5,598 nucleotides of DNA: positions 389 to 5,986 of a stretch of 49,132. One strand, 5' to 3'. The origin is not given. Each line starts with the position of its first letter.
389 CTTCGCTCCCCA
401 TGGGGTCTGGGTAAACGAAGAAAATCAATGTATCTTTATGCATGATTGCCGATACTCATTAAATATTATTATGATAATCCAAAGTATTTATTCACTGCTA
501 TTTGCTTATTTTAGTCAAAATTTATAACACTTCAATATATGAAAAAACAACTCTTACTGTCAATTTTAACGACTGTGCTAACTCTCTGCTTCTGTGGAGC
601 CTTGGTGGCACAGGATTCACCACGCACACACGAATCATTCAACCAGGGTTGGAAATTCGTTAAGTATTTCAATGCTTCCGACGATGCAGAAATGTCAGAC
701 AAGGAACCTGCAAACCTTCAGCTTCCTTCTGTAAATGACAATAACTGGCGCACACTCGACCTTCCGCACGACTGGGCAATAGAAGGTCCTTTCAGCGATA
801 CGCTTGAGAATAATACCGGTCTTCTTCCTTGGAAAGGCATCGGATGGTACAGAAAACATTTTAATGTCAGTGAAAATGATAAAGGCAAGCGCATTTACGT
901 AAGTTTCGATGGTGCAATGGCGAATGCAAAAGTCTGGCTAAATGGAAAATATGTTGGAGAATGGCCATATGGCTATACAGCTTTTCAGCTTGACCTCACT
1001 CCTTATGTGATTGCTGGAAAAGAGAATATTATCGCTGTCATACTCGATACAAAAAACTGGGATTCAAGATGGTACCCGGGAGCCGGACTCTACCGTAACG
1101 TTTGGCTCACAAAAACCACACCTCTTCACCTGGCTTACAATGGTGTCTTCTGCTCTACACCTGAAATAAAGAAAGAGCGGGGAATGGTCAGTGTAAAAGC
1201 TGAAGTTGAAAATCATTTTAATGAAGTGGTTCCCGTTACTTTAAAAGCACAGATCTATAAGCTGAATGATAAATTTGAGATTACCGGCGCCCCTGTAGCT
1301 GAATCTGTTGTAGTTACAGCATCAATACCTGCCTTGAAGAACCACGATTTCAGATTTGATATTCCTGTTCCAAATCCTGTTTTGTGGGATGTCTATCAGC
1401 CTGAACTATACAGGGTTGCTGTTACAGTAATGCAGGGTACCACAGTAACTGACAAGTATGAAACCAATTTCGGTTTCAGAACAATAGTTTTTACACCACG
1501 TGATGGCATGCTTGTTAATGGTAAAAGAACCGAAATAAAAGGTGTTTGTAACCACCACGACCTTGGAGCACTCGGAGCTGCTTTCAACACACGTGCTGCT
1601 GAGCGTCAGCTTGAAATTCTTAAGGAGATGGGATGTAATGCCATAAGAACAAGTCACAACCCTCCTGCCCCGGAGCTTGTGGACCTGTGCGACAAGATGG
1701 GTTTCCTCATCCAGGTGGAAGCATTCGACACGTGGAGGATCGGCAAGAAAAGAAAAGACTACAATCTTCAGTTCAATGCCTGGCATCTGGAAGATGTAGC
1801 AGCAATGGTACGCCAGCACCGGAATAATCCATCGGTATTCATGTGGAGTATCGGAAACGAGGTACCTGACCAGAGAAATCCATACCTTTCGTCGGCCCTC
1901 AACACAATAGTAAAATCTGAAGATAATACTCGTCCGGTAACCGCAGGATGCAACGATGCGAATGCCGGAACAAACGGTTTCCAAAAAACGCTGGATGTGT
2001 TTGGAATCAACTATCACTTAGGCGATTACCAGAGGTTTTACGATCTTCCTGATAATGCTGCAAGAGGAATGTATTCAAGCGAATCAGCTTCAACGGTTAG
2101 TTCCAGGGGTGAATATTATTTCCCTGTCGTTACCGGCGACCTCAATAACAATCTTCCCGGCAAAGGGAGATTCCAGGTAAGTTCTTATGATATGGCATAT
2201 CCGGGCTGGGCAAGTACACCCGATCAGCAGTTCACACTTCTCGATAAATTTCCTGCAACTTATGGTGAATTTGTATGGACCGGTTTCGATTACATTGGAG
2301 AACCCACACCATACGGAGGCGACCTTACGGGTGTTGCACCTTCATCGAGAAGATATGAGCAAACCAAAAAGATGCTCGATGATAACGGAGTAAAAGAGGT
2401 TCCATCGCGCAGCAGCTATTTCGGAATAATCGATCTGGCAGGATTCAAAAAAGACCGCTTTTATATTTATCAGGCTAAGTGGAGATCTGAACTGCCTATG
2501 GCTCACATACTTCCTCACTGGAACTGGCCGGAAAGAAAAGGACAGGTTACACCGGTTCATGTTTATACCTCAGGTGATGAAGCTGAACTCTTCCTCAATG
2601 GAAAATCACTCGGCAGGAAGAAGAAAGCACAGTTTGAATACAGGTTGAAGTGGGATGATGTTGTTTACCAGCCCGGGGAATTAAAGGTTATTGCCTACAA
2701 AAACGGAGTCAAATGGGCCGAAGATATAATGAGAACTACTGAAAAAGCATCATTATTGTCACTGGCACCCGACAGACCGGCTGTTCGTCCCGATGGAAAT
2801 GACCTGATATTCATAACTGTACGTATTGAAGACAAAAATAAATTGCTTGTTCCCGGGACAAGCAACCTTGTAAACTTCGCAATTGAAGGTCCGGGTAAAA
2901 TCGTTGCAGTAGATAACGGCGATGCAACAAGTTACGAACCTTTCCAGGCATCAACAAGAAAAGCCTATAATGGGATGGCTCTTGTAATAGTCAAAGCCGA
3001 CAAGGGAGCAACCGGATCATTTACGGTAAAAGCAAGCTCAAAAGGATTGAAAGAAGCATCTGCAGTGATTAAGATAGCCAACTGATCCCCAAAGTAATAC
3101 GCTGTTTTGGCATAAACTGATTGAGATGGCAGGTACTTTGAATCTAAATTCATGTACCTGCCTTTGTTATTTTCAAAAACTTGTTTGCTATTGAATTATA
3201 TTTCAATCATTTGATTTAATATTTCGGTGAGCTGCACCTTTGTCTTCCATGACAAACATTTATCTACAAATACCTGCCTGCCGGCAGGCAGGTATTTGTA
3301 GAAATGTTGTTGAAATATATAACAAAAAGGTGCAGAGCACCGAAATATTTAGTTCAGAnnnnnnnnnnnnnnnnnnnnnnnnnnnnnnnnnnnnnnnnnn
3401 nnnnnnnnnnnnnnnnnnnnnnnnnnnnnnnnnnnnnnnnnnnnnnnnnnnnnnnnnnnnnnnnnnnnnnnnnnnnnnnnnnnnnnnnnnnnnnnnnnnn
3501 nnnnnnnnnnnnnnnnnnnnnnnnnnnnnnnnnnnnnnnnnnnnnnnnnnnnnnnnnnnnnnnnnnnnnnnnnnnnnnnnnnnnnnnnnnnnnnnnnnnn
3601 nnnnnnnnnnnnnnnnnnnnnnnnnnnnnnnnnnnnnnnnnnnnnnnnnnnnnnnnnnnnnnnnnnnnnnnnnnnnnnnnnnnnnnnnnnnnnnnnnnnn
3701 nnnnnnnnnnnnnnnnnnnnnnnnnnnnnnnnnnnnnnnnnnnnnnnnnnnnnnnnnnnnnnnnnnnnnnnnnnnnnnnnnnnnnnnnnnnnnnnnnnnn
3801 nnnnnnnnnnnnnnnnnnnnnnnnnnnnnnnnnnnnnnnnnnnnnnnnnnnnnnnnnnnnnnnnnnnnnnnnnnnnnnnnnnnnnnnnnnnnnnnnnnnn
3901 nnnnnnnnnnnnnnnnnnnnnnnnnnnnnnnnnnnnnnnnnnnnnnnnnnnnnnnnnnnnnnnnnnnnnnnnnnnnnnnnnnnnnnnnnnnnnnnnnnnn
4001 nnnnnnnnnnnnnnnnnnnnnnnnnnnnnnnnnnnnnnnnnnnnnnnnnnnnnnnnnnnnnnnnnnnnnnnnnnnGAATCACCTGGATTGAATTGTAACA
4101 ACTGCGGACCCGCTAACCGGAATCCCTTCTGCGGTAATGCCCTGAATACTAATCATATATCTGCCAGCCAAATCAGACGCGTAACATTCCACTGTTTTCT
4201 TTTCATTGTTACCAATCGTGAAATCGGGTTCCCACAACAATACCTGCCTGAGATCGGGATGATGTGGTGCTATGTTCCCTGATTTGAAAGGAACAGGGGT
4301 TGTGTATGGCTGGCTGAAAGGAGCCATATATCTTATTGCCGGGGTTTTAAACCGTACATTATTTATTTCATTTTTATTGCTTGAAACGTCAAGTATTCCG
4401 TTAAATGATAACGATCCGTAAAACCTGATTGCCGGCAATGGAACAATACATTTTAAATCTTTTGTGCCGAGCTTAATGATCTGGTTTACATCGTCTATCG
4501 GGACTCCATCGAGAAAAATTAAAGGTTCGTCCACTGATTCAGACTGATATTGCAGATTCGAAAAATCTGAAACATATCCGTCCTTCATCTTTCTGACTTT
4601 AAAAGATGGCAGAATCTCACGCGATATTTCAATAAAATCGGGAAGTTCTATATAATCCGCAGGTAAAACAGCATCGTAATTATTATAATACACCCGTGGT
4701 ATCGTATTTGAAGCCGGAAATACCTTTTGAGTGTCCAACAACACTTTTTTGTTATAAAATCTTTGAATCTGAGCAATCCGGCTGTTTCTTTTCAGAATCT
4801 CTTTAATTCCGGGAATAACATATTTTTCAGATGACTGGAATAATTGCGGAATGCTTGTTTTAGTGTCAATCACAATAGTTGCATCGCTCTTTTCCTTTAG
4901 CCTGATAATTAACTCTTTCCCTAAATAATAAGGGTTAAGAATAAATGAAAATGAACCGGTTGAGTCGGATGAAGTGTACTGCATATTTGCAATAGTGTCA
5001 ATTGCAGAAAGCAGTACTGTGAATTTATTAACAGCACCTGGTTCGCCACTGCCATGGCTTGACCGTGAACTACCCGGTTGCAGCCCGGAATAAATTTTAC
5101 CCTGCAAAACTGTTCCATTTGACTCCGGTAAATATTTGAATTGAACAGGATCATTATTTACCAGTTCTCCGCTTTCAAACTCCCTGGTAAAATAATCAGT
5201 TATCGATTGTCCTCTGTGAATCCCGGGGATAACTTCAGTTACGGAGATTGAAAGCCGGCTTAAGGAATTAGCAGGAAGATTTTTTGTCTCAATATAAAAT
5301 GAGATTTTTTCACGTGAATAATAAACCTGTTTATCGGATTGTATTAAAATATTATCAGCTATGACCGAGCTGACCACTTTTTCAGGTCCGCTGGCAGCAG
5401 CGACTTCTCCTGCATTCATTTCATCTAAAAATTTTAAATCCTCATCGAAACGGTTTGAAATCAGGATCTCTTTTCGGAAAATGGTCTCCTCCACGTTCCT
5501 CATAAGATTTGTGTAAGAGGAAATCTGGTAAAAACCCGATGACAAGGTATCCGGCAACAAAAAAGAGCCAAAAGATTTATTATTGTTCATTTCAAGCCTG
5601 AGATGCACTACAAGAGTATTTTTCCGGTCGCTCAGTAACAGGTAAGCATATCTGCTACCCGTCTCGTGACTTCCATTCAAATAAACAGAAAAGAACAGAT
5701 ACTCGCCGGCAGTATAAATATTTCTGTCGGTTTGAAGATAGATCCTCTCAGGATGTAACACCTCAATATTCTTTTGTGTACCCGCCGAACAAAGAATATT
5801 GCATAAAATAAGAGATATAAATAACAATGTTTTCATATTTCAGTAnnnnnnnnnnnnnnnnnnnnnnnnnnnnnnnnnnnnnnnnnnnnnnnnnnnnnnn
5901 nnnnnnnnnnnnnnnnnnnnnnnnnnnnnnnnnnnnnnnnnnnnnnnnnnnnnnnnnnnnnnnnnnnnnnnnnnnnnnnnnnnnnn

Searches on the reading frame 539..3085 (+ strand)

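Call 21: search_protein_families(library=pfam, proteins=[window:539-3085:+], max_evalue=0.001)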
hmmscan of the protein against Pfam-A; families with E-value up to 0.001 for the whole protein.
window:539-3085:+ (848 aa): 9 families
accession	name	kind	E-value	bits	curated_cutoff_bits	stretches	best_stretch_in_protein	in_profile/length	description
PF18565.7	Glyco_hydro2_C5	-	1.6e-31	108.6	32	1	740-841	1-101/103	Glycoside hydrolase family 2 C-terminal domain 5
PF02836.23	Glyco_hydro_2_C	-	5e-28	98.6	21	1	323-491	7-175/302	Glycosyl hydrolases family 2, TIM barrel domain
PF16355.11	DUF4982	-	1.6e-25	89.3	23.9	1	668-727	1-61/61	Domain of unknown function (DUF4982)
PF02837.24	Glyco_hydro_2_N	-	9e-24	84.7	28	1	32-192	2-167/169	Glycosyl hydrolases family 2, sugar binding domain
PF00703.27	Glyco_hydro_2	-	5.1e-15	56.6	23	1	207-314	9-109/109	Glycosyl hydrolases family 2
PF22666.2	Glyco_hydro_2_N2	-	1.3e-07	32.3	27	1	74-170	23-118/167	Glycosyl hydrolase 2 galactose-binding domain-like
PF13364.12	BetaGal_ABD2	-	2.7e-07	31.8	23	1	99-172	34-109/112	Beta-galactosidase second all-beta domain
PF21467.3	BetaGal_gal-bd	-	8.1e-05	23.1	27.3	0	102-144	2-43/62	Beta-galactosidase, galactose-binding domain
PF22820.2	TcaA_3rd_4th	-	0.0005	20.4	27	0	673-695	5-27/73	TcaA protein 3rd/4th domain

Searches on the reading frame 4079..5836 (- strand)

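Call 21: search_protein_families(library=pfam, proteins=[window:4079-5836:-], max_evalue=0.001)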
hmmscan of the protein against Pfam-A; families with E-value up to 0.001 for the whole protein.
window:4079-5836:- (585 aa): 1 family
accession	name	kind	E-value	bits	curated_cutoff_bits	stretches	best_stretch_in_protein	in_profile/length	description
PF01835.25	MG2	-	1.1e-05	26.1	32.8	0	31-107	1-80/96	MG2 domain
